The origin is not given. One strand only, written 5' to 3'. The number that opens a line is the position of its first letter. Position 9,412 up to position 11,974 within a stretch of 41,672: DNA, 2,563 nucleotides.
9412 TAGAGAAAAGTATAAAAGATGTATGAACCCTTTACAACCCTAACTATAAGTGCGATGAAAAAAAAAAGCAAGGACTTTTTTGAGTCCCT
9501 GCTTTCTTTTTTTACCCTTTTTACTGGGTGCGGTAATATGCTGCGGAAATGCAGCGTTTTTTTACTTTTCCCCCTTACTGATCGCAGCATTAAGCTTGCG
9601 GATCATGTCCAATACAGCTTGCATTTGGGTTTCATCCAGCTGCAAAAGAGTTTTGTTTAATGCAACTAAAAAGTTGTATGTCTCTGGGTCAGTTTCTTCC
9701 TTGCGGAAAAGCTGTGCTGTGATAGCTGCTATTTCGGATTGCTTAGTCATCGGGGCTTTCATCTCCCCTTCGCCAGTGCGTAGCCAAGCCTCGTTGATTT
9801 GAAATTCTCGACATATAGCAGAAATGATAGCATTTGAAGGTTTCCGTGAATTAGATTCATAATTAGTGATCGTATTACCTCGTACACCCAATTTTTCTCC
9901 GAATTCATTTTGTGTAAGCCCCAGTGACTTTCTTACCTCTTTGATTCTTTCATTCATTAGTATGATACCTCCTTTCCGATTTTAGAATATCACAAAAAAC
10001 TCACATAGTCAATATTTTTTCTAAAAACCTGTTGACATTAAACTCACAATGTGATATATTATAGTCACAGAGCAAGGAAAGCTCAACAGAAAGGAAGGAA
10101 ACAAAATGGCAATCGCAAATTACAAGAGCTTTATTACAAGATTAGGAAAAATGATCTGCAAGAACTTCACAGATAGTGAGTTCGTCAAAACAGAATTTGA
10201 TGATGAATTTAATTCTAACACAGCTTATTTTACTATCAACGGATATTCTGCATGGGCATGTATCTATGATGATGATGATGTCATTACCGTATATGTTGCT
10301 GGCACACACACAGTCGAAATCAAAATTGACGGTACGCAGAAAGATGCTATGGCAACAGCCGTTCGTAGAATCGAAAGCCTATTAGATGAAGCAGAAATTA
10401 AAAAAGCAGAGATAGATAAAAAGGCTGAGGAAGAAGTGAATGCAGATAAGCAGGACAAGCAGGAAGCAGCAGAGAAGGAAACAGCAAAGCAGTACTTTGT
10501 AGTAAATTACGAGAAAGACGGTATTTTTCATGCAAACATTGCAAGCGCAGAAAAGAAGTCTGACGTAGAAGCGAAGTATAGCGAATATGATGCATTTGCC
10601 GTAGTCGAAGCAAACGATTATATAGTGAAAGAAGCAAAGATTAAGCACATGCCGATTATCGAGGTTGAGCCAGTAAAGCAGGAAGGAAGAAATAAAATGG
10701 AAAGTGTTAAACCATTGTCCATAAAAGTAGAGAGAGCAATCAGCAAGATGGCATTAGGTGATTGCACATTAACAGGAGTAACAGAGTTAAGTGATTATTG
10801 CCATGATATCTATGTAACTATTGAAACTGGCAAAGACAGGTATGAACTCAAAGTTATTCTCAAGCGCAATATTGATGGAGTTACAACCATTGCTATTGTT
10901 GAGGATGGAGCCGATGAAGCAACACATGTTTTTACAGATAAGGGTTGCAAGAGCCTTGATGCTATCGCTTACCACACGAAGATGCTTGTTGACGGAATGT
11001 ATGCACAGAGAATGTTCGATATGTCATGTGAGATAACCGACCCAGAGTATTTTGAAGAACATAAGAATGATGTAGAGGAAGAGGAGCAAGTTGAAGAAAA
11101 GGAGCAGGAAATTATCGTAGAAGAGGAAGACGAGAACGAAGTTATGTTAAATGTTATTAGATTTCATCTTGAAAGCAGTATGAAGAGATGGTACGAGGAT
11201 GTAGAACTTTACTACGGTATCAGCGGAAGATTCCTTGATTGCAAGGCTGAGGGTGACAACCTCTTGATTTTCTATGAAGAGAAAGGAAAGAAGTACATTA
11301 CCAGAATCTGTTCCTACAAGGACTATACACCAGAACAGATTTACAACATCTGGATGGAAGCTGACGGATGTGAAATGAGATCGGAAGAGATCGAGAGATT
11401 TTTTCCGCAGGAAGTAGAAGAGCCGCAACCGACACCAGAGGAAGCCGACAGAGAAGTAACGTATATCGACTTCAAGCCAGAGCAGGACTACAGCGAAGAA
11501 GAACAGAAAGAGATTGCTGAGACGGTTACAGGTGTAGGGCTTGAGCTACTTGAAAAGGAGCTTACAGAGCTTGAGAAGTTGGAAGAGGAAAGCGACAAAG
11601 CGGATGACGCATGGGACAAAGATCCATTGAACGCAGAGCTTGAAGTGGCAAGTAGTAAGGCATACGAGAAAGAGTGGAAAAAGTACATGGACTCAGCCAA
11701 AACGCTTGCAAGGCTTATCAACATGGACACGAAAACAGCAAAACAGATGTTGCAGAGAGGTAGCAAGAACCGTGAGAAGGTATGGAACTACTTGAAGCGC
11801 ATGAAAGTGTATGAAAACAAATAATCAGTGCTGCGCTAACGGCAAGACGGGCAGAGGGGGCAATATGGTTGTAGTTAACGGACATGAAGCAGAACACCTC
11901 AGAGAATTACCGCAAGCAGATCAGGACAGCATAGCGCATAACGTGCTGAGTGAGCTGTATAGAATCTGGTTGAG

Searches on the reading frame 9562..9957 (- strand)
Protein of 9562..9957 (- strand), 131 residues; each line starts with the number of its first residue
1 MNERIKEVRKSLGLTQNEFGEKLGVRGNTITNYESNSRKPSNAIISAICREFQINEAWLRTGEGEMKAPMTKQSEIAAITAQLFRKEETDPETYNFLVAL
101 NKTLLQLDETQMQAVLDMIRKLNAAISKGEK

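Call 10: find_related_loci(query=window:9562-9957:-, collection=viral_contigs, flank=3000)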
Query window:9562-9957:- (131 aa) in viral_contigs; peptide patterns used: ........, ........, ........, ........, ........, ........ (x = any residue, [..] = any of these).
92 stretches matched a pattern; 82 encode a relative of the query (tblastn E <= 1e-3); the best 80 are kept; 80 distinct loci.
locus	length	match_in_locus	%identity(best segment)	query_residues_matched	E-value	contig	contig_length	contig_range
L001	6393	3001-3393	99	1-131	1e-85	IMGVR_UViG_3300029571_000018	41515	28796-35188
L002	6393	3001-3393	98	1-131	1e-84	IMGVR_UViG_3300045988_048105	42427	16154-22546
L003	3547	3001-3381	95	1-127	5e-80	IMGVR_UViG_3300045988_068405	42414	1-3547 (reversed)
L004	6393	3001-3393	74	1-131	5e-61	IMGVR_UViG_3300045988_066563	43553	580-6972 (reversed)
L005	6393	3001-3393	73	1-131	1e-60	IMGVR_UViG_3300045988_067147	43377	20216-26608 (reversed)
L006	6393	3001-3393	71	1-131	2e-58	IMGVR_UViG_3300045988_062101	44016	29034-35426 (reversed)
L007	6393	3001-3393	70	1-131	2e-58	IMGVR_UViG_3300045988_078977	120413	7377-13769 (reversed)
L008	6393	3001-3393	71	1-131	2e-58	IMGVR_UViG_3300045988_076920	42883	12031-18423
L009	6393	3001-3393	70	1-131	3e-58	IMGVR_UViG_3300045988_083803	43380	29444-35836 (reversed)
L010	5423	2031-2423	70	1-131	7e-58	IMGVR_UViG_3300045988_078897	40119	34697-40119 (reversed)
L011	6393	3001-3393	69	1-131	6e-58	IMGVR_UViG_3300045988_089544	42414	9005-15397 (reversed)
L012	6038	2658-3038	69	1-127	5e-55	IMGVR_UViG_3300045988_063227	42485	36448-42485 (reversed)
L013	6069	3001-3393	65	1-131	9e-52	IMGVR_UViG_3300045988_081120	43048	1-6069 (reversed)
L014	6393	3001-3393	64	1-131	2e-51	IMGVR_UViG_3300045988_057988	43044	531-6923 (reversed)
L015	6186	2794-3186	62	1-131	2e-49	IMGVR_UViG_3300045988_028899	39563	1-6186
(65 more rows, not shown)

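Call 51: search_protein_families(library=phrogs, proteins=[window:9562-9957:-], max_evalue=0.01)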
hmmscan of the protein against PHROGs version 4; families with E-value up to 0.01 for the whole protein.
window:9562-9957:- (131 aa): 23 families
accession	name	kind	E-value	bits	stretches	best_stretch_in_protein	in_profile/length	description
phrog_8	-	transcription regulation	7.2e-20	72.7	1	2-117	163-254/346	transcriptional regulator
phrog_4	-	transcription regulation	1.8e-15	57.8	1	2-86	138-205/400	transcriptional repressor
phrog_2967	-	transcription regulation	2e-14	54.7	1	2-96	12-103/225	transcriptional regulator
phrog_3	-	transcription regulation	6.7e-10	40.3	1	1-86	89-179/430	transcriptional repressor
phrog_147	-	transcription regulation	7.4e-10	40.1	1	1-64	5-71/100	transcriptional regulator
phrog_2328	-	transcription regulation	9.7e-10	39.3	1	2-69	17-85/128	transcriptional repressor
phrog_1373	-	transcription regulation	3.1e-09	38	1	2-55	65-118/166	transcriptional regulator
phrog_2104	-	unknown function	4.9e-09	37.3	1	3-44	42-83/103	-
phrog_2439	-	transcription regulation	3.2e-08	33.8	1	3-98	10-105/367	transcriptional regulator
phrog_3037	-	transcription regulation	5.1e-08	34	1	2-120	28-124/189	transcriptional repressor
phrog_5823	-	transcription regulation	2.3e-06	28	1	2-81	8-89/404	transcriptional regulator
phrog_4836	-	transcription regulation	9.1e-06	26.4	1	3-77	78-147/194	CII-like regulator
phrog_7950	-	transcription regulation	3.3e-05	24.9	1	1-38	8-45/68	transcriptional repressor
phrog_9710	-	unknown function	4.5e-05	24.5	1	17-72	31-88/95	-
phrog_7241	-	transcription regulation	5.5e-05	24.2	1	5-59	66-120/122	transcriptional regulator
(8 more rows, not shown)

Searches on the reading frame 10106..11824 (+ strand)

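Call 51: search_protein_families(library=phrogs, proteins=[window:10106-11824:+], max_evalue=0.01)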
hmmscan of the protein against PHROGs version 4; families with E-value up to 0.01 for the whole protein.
window:10106-11824:+ (572 aa): 2 families
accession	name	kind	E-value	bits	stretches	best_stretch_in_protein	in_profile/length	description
phrog_485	-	unknown function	0.0035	18.4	0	110-158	7-55/89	-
phrog_36084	-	unknown function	0.0075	17.4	0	210-281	55-124/125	-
